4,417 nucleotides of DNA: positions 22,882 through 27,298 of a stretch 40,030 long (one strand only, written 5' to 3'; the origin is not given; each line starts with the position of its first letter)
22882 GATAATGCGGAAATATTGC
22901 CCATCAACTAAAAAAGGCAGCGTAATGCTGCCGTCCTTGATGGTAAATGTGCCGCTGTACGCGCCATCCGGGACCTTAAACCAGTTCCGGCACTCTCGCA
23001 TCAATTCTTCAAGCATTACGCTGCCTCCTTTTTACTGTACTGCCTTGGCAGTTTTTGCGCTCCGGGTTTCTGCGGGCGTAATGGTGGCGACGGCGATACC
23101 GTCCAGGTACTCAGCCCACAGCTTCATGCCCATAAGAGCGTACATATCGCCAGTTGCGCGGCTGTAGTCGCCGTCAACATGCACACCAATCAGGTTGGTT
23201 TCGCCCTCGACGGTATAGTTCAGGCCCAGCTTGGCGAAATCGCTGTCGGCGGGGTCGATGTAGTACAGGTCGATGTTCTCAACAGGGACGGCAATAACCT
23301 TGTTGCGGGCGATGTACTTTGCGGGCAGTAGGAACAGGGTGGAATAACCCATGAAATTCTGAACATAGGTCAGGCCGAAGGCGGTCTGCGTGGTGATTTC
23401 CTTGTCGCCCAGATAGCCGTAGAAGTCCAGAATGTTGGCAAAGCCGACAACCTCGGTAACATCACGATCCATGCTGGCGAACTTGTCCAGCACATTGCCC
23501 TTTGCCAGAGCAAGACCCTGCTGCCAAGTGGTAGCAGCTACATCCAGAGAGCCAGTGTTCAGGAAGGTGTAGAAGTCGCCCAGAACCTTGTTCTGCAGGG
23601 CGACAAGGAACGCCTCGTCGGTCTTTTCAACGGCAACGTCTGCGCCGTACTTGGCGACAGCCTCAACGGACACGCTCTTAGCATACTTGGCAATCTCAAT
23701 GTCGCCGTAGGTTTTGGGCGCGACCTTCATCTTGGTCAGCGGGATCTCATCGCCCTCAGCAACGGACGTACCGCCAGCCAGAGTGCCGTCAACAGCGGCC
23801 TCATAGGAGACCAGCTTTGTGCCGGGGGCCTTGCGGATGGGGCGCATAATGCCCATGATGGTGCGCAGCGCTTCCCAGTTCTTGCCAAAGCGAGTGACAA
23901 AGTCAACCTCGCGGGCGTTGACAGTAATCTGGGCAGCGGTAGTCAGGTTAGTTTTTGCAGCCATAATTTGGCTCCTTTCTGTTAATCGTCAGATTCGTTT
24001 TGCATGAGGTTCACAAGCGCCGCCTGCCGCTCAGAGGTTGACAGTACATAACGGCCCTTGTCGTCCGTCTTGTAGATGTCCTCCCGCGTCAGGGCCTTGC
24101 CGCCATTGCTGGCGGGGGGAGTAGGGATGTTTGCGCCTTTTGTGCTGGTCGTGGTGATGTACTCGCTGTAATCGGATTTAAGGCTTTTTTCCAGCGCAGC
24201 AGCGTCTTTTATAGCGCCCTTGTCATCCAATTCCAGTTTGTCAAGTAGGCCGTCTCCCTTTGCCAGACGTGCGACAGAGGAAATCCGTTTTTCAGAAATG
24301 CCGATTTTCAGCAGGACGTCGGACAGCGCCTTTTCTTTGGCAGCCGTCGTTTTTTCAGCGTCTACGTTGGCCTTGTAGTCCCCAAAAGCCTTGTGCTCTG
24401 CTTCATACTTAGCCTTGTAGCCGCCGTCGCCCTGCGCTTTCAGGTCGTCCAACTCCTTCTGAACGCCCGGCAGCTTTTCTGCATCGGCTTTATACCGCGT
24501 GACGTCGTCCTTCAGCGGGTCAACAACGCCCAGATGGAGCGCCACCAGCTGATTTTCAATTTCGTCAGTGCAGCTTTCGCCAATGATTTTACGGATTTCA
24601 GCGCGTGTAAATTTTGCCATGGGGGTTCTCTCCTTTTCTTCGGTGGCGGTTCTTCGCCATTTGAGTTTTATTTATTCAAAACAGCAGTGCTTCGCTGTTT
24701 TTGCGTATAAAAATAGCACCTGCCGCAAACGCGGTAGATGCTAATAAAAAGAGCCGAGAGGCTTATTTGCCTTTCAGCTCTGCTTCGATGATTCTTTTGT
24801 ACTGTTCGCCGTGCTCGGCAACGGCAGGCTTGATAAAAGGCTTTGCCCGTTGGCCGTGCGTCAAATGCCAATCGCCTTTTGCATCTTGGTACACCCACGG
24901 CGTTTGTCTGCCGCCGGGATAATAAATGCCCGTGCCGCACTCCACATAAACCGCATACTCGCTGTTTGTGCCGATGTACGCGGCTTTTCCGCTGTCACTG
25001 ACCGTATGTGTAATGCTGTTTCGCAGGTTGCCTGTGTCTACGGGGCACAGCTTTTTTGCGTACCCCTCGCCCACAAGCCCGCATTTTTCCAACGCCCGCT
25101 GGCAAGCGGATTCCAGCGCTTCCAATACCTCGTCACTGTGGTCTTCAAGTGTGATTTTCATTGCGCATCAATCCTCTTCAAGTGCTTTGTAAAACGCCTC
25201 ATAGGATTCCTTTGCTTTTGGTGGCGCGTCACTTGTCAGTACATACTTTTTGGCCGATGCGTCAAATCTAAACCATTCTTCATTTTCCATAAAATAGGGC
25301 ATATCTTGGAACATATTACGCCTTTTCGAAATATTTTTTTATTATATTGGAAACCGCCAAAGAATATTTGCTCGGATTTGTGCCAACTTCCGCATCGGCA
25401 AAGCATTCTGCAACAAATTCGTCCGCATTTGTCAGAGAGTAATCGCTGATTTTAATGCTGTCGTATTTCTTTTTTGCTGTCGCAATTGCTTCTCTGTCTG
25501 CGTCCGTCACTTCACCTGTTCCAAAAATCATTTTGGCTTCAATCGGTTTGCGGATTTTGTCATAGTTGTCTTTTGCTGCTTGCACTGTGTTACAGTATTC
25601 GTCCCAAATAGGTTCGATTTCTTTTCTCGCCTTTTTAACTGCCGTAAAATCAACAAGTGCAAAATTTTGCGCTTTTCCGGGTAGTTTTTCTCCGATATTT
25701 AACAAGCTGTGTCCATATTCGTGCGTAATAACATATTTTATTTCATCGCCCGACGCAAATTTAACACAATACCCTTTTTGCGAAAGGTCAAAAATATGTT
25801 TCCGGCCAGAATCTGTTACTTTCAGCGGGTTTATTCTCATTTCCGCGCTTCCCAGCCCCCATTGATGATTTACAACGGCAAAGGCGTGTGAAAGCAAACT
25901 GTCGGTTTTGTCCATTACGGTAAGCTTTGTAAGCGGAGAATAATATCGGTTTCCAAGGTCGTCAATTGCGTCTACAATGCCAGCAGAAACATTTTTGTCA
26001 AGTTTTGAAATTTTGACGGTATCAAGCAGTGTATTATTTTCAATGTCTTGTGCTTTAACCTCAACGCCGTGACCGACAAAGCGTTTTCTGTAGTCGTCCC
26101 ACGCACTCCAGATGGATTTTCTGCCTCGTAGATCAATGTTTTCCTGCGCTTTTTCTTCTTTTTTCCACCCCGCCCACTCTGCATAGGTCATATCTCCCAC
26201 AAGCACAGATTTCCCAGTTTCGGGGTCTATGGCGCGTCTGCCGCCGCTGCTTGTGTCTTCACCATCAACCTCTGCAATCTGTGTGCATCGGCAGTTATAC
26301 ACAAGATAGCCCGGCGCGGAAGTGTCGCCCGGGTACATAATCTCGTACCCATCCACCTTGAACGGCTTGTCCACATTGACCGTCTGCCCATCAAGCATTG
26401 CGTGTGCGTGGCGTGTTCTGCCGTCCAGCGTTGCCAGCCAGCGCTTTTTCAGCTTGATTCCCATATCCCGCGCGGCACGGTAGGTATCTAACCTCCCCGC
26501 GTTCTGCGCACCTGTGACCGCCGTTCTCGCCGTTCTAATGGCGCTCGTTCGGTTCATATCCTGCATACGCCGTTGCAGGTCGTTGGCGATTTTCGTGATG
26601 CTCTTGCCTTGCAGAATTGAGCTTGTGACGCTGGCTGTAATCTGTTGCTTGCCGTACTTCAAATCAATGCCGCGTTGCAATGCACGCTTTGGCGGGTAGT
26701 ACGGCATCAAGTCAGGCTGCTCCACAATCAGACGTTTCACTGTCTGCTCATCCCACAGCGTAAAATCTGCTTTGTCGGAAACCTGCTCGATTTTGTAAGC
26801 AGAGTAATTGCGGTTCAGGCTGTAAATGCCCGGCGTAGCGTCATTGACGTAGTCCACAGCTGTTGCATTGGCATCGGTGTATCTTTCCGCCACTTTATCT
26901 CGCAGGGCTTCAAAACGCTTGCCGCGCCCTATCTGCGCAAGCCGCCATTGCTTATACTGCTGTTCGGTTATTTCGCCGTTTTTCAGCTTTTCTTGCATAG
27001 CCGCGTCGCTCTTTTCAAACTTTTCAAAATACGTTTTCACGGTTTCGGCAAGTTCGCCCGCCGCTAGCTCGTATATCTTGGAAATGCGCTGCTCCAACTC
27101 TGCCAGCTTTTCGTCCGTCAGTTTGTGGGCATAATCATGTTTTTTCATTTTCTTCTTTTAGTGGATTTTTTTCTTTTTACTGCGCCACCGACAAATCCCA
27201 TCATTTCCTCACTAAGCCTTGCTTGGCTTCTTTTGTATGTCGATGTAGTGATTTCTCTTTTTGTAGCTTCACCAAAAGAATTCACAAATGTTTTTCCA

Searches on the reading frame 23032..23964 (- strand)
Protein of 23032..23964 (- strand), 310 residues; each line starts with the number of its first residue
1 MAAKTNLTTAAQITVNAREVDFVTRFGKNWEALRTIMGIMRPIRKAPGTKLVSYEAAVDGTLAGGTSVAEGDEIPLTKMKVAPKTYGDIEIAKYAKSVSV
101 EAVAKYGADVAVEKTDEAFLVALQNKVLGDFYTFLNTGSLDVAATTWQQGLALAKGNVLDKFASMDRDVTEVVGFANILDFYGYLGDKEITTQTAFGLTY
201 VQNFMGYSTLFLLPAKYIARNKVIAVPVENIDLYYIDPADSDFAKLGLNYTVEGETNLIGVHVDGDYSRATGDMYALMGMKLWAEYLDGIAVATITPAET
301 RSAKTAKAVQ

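Call 12: search_protein_families(library=phrogs, proteins=[window:23032-23964:-], max_evalue=0.001)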
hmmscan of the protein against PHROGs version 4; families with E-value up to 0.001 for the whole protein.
window:23032-23964:- (310 aa): 1 family
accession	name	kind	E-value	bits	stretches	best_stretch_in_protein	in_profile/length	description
phrog_544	-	head and packaging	2.5e-33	116.7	1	14-301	18-279/282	major head protein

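Call 91: search_dna_similar(query=window:23032-23964:-, collection=phages, mode=protein, max_rows=60, max_evalue=0.00001)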
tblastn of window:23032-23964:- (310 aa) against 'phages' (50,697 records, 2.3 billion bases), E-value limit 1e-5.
Records with a match: 123; places in all: 124; records where one place covers at least 80% of the query: 117.
Best place of each record, by identity: 80-90% 1; 60-80% 1; <60% 121.
By first word of the organism name: Streptococcus 62; Staphylococcus 31; Bacteriophage 13; Enterococcus 9; Lactobacillus 3; Dulem 2; Flavonifractor 1; Dorea 1; Butyrivibrio 1.
By host as written in the record: - 18; Staphylococcus pseudintermedius 15; Enterococcus faecalis 7; Staphylococcus pseudintermedius E140 5; Streptococcus pyogenes MGAS315 4; Streptococcus pasteurianus DA586 2; Lactobacillus fermentum 2; Streptococcus parauberis KCTC_11537 2; and 62 more.
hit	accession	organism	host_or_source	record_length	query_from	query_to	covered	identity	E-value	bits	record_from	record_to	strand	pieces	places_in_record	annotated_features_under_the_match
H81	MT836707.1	Bacteriophage sp.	human fecal samples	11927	1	299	96%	80.6%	7e-160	499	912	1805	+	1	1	record has no annotation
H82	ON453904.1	Flavonifractor phage Chenonceau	Flavonifractor plautii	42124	14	296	91%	66.7%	2e-117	377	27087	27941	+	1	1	major head protein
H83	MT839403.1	Bacteriophage sp.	human fecal samples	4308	1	299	96%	57.7%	8e-103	333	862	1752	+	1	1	record has no annotation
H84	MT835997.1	Bacteriophage sp.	human fecal samples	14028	1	298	96%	55.7%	1e-95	314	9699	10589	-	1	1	record has no annotation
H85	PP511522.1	Dulem virus 35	Varecia variegata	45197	1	300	97%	54.8%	2e-92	305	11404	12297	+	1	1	major capsid protein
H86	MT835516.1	Bacteriophage sp.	human fecal samples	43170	1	299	96%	53.2%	3e-89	296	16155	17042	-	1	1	record has no annotation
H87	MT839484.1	Bacteriophage sp.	human fecal samples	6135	1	262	85%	54.6%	7e-83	278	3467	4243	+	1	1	record has no annotation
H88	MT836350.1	Bacteriophage sp.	human fecal samples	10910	42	300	84%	52.9%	4e-75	256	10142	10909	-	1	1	record has no annotation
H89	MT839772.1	Bacteriophage sp.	human fecal samples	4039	1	244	79%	54.9%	1e-73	251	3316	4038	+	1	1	record has no annotation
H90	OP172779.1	Dorea phage DO134P1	Dorea sp. 000433215 DA134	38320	3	305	98%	43.9%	2e-71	245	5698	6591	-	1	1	hypothetical protein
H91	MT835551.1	Bacteriophage sp.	human fecal samples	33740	3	295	95%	38.2%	4e-42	160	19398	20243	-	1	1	record has no annotation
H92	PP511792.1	Dulem virus 33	Propithecus coquereli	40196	3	295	95%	36.9%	8e-43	162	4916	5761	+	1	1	major head protein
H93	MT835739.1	Bacteriophage sp.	human fecal samples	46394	111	308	64%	53.0%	2e-56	201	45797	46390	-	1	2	record has no annotation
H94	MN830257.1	Lactobacillus phage JNU_P11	Lactobacillus gasseri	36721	1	296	95%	35.4%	2e-28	120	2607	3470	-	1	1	hypothetical protein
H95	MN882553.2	Butyrivibrio virus Ceridwen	Butyrivibrio fibrisolvens DSM 3071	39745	2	295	95%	35.1%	1e-33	135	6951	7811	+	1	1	putative head protein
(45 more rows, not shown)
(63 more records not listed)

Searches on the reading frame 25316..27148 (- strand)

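Call 12: search_protein_families(library=phrogs, proteins=[window:25316-27148:-], max_evalue=0.001)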
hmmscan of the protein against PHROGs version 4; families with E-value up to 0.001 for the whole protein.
window:25316-27148:- (610 aa): 20 families
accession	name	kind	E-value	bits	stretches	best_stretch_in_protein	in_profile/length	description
phrog_115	-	head and packaging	1.6e-35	124.4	1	11-530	36-494/665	minor head protein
phrog_2468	-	head and packaging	2.8e-34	120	1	167-299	149-278/303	head morphogenesis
phrog_595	-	head and packaging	1.3e-31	111.5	1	9-336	13-337/513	head maturation protease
phrog_3517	-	head and packaging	2.2e-28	100.6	1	173-302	203-337/371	head morphogenesis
phrog_859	-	head and packaging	2.3e-26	93.6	1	169-312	163-304/807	portal protein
phrog_2662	-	head and packaging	6.6e-25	88.8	1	167-297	588-712/717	portal protein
phrog_6577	-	unknown function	2.2e-23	83.5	1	167-386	116-328/1066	-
phrog_18477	-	head and packaging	3e-18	66.9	1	202-306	205-315/760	head morphogenesis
phrog_2841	-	head and packaging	3.6e-18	66.9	1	168-337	197-351/525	minor head protein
phrog_19443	-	head and packaging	1.3e-16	61.2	1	5-298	23-289/579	minor head protein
phrog_4728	-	head and packaging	2.2e-16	60.8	1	12-300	34-306/591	head morphogenesis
phrog_324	-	head and packaging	2.6e-13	50.9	1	168-326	204-354/624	head morphogenesis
phrog_241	-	head and packaging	1.3e-12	48.6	1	168-325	155-308/679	head morphogenesis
phrog_34890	-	head and packaging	2.3e-12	47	1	202-295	212-308/679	head morphogenesis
phrog_758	-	head and packaging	9.6e-11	42.5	1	167-291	175-288/326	head morphogenesis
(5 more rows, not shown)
